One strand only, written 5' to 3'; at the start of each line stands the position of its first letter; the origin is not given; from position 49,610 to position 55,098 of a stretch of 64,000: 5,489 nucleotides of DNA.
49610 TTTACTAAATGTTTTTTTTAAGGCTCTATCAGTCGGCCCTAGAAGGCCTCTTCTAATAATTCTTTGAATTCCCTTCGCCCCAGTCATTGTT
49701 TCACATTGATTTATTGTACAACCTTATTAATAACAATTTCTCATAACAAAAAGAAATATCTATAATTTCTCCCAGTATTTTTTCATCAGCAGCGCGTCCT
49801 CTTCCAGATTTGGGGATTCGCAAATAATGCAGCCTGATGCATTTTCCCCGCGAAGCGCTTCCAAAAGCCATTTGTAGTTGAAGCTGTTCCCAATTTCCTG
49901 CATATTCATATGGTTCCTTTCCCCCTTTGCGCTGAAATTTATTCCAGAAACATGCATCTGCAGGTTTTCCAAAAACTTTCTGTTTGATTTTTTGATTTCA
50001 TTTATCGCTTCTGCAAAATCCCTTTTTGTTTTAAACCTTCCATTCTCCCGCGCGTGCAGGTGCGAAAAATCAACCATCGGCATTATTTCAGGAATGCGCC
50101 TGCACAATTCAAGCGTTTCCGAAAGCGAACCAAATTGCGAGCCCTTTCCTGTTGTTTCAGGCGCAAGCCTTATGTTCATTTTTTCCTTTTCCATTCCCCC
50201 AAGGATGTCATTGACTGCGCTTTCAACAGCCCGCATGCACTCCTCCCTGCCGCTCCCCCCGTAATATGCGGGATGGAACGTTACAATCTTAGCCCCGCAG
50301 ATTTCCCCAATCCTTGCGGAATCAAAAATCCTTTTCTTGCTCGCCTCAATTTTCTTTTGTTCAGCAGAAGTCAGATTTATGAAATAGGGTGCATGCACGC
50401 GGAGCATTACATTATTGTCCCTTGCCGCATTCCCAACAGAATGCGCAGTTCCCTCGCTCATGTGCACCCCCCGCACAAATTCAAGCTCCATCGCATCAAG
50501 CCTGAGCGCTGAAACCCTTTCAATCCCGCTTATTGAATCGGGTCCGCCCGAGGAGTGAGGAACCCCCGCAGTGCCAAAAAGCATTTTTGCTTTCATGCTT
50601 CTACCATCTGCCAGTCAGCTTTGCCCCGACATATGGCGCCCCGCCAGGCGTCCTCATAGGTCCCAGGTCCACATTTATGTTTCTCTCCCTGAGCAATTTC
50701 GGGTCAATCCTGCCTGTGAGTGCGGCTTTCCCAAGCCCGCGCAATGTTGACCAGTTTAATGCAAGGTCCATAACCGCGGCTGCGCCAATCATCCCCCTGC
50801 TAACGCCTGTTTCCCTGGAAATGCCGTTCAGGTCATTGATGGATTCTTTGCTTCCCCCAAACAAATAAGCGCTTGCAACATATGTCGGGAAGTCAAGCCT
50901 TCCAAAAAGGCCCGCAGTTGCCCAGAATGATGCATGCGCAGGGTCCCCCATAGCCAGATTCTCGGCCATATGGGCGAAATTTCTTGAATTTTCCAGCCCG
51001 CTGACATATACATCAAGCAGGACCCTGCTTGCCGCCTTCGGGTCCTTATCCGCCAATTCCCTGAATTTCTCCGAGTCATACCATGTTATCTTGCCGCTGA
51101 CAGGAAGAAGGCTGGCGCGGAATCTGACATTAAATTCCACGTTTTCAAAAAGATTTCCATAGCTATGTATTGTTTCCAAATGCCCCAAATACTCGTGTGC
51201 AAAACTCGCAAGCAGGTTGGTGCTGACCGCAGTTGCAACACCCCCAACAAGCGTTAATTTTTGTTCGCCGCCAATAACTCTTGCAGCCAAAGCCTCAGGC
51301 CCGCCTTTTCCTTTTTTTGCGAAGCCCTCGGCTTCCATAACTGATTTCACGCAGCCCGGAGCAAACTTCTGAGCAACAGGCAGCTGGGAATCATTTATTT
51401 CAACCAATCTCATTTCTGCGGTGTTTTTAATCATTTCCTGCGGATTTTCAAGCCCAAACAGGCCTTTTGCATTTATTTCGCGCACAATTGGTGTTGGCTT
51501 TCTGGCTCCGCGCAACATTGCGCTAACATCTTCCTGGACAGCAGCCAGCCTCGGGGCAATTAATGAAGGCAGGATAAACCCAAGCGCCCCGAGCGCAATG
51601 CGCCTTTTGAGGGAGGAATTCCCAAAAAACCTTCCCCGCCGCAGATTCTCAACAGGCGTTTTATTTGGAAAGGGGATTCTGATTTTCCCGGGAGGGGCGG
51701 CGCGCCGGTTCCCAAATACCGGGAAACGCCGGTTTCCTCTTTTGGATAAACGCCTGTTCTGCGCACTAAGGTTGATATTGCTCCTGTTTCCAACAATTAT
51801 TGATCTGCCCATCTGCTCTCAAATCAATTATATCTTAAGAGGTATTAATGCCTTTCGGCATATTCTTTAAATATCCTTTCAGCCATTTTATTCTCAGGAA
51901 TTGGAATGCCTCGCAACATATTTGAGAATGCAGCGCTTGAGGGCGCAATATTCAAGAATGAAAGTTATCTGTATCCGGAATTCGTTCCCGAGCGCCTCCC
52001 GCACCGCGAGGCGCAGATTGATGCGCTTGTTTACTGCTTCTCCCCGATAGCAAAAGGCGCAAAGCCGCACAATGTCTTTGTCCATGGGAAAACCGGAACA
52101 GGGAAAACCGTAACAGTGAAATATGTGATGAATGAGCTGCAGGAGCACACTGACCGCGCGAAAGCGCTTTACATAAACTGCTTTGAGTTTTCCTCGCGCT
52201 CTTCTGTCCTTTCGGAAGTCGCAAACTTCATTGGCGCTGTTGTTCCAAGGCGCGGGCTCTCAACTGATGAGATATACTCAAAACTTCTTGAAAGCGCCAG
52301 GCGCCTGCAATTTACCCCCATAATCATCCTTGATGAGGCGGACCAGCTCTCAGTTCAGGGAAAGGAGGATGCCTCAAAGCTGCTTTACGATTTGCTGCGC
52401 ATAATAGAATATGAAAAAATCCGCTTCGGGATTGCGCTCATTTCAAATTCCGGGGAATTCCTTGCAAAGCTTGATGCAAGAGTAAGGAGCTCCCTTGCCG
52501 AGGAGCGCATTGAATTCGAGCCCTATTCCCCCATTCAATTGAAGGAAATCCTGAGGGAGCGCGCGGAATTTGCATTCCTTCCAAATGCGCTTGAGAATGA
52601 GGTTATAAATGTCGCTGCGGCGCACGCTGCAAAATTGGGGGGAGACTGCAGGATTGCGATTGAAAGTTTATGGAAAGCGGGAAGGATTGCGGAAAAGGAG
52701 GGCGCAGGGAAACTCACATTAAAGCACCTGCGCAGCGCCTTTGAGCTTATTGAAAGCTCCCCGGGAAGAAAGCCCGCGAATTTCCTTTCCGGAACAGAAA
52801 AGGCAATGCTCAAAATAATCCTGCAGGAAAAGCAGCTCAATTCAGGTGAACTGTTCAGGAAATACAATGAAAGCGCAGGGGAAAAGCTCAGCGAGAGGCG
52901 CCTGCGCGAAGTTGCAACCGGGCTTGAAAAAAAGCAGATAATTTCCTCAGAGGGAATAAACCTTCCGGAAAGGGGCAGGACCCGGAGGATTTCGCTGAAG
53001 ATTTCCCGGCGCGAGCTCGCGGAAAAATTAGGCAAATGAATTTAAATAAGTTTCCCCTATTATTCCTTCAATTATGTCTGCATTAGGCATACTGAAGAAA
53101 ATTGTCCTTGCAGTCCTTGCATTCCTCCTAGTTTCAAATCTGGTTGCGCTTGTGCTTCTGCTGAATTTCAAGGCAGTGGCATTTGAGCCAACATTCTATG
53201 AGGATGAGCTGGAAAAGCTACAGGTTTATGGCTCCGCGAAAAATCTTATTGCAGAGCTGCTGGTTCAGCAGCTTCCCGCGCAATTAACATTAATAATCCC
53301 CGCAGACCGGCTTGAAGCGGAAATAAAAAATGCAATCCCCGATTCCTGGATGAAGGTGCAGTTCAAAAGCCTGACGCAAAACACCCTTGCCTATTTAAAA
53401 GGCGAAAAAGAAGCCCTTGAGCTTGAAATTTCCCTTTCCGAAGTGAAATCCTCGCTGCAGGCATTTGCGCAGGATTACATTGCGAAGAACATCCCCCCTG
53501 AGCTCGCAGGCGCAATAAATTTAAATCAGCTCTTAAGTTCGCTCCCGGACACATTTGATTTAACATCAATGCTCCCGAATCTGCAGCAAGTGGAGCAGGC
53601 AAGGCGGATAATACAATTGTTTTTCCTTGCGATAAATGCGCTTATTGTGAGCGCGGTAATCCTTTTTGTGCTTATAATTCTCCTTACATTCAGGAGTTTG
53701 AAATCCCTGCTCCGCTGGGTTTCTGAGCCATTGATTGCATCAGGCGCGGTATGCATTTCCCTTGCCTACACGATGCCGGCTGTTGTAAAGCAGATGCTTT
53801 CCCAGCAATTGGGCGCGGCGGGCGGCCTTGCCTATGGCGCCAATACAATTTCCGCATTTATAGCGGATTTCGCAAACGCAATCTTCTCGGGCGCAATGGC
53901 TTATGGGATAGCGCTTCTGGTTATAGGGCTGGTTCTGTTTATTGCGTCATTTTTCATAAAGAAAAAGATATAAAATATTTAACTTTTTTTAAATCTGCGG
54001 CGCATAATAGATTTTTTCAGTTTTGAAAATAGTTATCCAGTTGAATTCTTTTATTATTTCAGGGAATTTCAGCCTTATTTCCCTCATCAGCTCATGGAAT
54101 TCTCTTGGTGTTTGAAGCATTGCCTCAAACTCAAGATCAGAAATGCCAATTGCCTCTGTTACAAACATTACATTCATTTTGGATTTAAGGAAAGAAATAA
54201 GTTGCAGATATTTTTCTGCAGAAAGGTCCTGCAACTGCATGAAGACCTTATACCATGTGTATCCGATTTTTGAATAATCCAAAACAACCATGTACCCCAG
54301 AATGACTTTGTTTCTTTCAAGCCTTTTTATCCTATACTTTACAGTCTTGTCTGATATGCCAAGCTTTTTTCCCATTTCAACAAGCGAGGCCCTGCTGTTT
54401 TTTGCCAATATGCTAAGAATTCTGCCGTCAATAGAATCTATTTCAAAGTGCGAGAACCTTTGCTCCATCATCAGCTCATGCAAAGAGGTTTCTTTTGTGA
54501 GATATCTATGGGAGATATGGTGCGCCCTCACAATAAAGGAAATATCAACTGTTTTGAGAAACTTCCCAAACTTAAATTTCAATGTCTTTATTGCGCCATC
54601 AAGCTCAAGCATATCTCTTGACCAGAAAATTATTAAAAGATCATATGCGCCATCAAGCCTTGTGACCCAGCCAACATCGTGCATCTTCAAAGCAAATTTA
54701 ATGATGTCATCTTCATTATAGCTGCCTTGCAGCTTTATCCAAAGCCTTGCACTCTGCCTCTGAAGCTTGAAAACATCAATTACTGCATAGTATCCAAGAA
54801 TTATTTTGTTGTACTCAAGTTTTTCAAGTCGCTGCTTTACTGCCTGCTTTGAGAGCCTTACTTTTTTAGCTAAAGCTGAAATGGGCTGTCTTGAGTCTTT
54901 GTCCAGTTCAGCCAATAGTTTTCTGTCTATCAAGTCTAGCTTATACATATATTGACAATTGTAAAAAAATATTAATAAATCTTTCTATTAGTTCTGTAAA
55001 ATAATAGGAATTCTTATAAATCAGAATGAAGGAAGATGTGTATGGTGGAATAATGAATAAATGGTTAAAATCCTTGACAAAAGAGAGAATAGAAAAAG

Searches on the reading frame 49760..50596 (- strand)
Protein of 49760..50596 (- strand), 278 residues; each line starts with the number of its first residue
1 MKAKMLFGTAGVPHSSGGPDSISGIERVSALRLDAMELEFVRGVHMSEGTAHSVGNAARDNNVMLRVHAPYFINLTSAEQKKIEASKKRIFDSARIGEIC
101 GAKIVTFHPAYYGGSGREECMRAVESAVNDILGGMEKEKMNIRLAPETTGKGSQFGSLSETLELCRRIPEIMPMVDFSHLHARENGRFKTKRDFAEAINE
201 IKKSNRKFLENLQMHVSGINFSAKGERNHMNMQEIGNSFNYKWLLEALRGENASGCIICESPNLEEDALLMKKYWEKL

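Call 65: search_protein_families(library=pfam, proteins=[window:49760-50596:-], max_evalue=0.0001)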
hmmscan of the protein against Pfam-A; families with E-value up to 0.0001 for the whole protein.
window:49760-50596:- (278 aa): 1 family
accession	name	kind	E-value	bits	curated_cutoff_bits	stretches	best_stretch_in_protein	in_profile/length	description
PF01261.30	AP_endonuc_2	-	1.2e-28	101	31.1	1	26-265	2-236/249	Xylose isomerase-like TIM barrel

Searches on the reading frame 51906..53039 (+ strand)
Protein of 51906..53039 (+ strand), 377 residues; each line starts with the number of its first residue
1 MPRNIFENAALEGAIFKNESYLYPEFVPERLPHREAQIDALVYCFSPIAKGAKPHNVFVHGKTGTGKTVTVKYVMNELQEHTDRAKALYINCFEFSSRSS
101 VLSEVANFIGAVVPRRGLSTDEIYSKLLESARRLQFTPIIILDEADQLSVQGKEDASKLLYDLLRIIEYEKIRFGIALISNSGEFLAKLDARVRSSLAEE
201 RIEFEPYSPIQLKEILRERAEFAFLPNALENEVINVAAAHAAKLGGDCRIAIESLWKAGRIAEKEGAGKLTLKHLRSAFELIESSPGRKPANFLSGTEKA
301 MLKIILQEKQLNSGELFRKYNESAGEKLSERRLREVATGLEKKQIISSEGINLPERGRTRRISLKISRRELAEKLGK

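Call 65: search_protein_families(library=pfam, proteins=[window:51906-53039:+], max_evalue=0.0001)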
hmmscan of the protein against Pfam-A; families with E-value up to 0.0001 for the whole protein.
window:51906-53039:+ (377 aa): 9 families
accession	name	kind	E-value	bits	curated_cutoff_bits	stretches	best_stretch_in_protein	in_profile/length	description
PF22703.2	Cdc6_lid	-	6.3e-19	68.1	27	1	214-279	2-67/68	Cdc6 AAA+ ATPase-type lid domain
PF13401.12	AAA_22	-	3.3e-17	63.4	27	1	57-180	8-122/130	AAA domain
PF13191.12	AAA_16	-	1.6e-12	48.7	32.6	1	30-165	1-157/167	AAA ATPase domain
PF00004.35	AAA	-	5.9e-10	40.1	21.2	1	58-204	2-129/131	ATPase family associated with various cellular activities (AAA)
PF01637.24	ATPase_2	-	1.3e-09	38.6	33.2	1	49-189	15-164/225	ATPase domain predominantly from Archaea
PF05729.18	NACHT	-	4.4e-09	36.8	26.7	1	57-166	3-116/167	NACHT domain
PF00270.35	DEAD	-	3.2e-07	30.7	26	0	53-90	13-51/167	DEAD/DEAH box helicase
PF24883.2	NPHP3_N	-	6.3e-06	26.9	24.8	1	53-112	21-79/164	Nephrocystin 3, N-terminal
PF09848.15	SLFN-g3_helicase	-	5.3e-05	23.1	24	0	55-157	2-100/354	Schlafen group 3, DNA/RNA helicase domain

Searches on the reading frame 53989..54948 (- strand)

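Call 65: search_protein_families(library=pfam, proteins=[window:53989-54948:-], max_evalue=0.0001)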
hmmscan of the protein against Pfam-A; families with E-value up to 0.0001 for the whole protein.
window:53989-54948:- (319 aa): 8 families
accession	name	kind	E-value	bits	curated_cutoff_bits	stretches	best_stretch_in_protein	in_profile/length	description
PF13404.12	HTH_AsnC-type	-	6.7e-26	90.3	27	2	170-211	1-42/42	AsnC-type helix-turn-helix domain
PF13412.12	HTH_24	-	3.3e-22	78.2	21.9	2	171-216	2-47/48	Winged helix-turn-helix DNA-binding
PF12840.13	HTH_20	-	4.2e-07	30.3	27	0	176-215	8-47/51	Helix-turn-helix domain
PF01047.28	MarR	-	3e-06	27.5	24.6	0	176-213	7-44/59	MarR family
PF04967.18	HTH_10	-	1e-05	25.7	23.1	0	186-213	23-50/53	HTH DNA binding domain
PF13556.12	HTH_30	-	1e-05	25.6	27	0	187-212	13-38/59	PucR C-terminal helix-turn-helix domain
PF22451.2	NirdL-like_HTH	-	1e-05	25.4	27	0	9-50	2-46/47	Siroheme decarboxylase NirDL-like HTH domain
PF08279.18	HTH_11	-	1.2e-05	25.5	25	0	177-213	5-42/55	HTH domain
